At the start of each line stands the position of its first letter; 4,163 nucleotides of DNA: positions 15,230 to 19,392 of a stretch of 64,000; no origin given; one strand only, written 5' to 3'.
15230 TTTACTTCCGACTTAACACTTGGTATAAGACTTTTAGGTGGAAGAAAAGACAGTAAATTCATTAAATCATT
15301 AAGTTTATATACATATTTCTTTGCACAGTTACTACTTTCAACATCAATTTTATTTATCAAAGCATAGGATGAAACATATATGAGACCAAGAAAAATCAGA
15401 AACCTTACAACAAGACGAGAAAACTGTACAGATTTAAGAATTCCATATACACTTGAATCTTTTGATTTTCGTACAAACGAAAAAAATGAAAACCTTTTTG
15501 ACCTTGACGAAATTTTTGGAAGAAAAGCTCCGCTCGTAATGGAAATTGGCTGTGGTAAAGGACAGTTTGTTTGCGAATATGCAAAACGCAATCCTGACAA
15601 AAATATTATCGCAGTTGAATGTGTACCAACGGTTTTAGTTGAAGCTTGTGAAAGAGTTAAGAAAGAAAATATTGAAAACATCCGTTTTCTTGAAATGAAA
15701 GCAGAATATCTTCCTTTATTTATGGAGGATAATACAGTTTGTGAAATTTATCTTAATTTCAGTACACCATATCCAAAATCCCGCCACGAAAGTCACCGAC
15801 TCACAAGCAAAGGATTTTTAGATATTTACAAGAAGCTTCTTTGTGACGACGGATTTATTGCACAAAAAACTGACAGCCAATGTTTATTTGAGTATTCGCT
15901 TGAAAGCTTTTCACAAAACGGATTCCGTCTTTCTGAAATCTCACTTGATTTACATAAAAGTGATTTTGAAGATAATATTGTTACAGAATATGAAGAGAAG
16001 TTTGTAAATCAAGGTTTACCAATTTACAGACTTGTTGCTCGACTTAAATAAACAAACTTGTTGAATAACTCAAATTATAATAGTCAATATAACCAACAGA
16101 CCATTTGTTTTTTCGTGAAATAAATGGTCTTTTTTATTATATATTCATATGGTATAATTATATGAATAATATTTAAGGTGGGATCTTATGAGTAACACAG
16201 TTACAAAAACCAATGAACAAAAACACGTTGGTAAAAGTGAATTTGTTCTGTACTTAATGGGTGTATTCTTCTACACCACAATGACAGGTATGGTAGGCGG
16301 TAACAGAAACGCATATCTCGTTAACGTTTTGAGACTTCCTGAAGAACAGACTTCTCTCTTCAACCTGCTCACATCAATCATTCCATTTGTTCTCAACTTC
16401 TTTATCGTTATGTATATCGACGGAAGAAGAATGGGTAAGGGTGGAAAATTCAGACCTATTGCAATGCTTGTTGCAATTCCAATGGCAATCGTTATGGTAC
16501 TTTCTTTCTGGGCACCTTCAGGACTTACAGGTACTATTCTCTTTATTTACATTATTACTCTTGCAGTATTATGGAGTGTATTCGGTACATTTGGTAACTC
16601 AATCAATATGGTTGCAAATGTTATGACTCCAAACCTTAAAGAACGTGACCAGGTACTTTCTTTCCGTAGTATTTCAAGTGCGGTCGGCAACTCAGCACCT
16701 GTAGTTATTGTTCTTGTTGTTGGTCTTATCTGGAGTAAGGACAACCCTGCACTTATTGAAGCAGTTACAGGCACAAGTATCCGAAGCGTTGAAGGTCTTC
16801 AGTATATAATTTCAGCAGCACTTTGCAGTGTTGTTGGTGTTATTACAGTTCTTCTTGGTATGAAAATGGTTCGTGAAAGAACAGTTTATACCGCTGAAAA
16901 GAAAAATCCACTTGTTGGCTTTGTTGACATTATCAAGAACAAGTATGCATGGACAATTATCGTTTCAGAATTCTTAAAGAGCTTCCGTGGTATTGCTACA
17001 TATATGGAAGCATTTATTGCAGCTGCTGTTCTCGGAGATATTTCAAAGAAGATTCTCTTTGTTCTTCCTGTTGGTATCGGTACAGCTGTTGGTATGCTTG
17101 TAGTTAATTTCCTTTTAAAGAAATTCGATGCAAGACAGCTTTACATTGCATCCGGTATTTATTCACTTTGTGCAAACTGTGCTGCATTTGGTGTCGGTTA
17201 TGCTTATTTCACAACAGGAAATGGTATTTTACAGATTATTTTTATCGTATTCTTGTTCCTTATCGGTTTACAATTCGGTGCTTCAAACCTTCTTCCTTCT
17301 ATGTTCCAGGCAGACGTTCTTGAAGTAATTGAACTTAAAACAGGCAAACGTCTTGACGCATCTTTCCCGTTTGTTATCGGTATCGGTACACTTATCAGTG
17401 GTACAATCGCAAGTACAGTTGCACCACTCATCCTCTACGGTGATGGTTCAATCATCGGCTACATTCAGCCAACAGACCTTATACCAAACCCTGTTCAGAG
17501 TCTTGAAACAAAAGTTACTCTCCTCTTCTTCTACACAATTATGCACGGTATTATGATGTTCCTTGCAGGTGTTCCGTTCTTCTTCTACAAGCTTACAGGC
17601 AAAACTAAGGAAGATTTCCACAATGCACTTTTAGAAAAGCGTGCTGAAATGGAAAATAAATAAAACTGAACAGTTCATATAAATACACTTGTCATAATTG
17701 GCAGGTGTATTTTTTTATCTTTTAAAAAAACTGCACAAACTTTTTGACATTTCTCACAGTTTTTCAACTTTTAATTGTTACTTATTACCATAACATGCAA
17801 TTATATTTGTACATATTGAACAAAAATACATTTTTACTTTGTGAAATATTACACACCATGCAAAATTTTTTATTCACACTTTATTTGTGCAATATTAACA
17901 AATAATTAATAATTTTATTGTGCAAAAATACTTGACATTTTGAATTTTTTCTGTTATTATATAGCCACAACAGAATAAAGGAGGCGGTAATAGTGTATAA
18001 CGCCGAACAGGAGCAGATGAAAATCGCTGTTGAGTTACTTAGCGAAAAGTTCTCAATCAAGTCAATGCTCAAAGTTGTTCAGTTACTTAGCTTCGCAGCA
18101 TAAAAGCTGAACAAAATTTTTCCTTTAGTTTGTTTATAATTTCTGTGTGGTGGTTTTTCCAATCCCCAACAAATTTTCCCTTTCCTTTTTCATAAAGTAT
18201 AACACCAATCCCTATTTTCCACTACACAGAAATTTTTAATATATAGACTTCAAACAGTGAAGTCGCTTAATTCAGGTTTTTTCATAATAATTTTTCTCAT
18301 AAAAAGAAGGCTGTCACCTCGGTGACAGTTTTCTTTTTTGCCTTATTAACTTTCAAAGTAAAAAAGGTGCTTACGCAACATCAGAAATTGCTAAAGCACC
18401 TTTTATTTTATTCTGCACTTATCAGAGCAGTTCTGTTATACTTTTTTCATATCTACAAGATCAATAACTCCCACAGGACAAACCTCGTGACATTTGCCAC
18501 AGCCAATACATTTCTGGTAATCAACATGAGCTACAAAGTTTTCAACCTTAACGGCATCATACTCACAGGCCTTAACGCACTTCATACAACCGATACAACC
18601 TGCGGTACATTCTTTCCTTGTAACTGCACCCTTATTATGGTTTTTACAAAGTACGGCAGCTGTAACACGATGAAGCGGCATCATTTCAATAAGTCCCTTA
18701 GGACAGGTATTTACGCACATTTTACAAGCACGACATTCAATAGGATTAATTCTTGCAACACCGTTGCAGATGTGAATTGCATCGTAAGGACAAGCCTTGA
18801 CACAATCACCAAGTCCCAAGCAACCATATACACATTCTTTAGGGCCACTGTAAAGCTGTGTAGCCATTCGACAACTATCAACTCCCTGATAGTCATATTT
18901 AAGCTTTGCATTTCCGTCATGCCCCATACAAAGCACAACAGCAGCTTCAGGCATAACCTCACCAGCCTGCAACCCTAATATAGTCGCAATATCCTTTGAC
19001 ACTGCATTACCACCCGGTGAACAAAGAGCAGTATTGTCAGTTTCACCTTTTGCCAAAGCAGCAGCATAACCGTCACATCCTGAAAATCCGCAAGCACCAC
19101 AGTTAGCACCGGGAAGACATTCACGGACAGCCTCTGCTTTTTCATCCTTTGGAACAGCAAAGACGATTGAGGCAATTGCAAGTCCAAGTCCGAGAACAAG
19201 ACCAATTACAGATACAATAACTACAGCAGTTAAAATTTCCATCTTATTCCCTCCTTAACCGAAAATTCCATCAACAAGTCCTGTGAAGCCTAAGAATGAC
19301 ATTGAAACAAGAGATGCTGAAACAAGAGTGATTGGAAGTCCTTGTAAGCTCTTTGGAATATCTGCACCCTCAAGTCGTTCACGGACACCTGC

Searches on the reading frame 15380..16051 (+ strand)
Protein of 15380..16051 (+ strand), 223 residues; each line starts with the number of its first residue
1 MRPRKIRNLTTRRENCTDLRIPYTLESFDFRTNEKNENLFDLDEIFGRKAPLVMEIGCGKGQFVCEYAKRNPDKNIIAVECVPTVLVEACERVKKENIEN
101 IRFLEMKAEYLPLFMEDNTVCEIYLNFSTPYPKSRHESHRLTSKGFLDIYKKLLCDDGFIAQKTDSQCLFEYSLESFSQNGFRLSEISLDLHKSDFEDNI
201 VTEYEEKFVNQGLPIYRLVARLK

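Call 17: search_protein_families(library=pfam, proteins=[window:15380-16051:+])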
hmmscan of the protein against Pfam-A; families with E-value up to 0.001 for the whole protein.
window:15380-16051:+ (223 aa): 6 families
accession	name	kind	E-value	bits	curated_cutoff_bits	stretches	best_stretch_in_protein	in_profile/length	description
PF02390.23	Methyltransf_4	-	1.8e-39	135.4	24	1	50-218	2-173/173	Putative methyltransferase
PF13649.12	Methyltransf_25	-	2.8e-09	38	27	1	53-125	1-70/97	Methyltransferase domain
PF13847.12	Methyltransf_31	-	7.6e-08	32.6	27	1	53-117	7-72/145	Methyltransferase domain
PF08241.18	Methyltransf_11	-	2.1e-06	28.7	21.2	1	55-119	2-60/95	Methyltransferase domain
PF24675.1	NpmA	-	2.7e-06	27.3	60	1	42-117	16-95/214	16S rRNA (adenine(1408)-N(1))-methyltransferase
PF08242.18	Methyltransf_12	-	4.1e-05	24.7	30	1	54-108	1-55/98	Methyltransferase domain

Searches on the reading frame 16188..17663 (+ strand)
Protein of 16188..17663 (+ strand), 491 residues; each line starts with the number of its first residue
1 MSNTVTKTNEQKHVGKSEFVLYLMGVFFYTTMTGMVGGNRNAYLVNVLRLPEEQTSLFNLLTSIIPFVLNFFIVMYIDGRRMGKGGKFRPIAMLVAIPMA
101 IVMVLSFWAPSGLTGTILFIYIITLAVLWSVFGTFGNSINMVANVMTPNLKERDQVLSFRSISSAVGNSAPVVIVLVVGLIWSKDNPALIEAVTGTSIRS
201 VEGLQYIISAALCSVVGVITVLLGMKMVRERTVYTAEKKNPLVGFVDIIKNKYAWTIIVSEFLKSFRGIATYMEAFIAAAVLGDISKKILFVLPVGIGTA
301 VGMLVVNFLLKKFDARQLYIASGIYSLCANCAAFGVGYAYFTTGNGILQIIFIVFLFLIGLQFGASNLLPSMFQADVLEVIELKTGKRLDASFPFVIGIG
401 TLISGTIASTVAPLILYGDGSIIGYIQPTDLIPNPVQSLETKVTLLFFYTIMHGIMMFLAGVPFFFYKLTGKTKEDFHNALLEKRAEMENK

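Call 17: search_protein_families(library=pfam, proteins=[window:16188-17663:+])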
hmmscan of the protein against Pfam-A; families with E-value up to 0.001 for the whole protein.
window:16188-17663:+ (491 aa): 1 family
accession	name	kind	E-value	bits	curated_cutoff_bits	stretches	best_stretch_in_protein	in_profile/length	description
PF13347.12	MFS_2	-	1.7e-26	93.2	27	1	24-470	4-426/427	MFS/sugar transport protein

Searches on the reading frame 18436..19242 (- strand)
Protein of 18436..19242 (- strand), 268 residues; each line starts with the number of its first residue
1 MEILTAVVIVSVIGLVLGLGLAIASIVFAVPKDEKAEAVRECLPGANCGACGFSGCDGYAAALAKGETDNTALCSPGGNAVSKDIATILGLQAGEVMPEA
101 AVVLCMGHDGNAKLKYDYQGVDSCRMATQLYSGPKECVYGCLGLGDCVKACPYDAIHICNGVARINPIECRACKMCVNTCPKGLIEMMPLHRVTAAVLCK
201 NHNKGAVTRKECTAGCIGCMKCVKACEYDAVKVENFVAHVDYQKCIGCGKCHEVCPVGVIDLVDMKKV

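Call 16: search_protein_families(library=pfam, proteins=[window:18436-19242:-])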
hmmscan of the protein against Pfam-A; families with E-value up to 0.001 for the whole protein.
window:18436-19242:- (268 aa): 13 families
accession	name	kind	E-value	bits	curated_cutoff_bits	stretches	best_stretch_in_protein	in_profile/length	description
PF00037.32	Fer4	-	6.6e-17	61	21.1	1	239-260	2-23/24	4Fe-4S binding domain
PF14697.11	Fer4_21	-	4e-14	52.9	35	2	215-261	7-58/59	4Fe-4S dicluster domain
PF12838.12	Fer4_7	-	8.7e-13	49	27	2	216-259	2-52/52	4Fe-4S dicluster domain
PF13187.11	Fer4_9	-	1.1e-12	48.2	27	2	216-260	2-52/52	4Fe-4S dicluster domain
PF12837.12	Fer4_6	-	1.8e-12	47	25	1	237-260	1-24/24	4Fe-4S binding domain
PF04060.18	FeS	-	1.4e-10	41.1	23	1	43-69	1-27/33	Putative Fe-S cluster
PF13237.11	Fer4_10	-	3.5e-09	36.9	25.5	1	214-256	7-53/53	4Fe-4S dicluster domain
PF12797.12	Fer4_2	-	9.2e-08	32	24.5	1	239-257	4-22/22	4Fe-4S binding domain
PF25160.1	LdpA_Fe-S-bd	-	1.6e-07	31.5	27.6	1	222-264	9-47/49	LdpA Fe-S cluster-binding domain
PF13534.11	Fer4_17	-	2.7e-07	31.5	22.2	1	169-229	1-59/61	4Fe-4S dicluster domain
PF12798.12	Fer4_3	-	6.6e-07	30.1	27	0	245-259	1-15/15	4Fe-4S binding domain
PF12800.12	Fer4_4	-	5.4e-06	26.7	24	0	243-258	2-17/17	4Fe-4S binding domain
PF13484.11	Fer4_16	-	2.5e-05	25.4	30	0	244-263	1-20/66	4Fe-4S double cluster binding domain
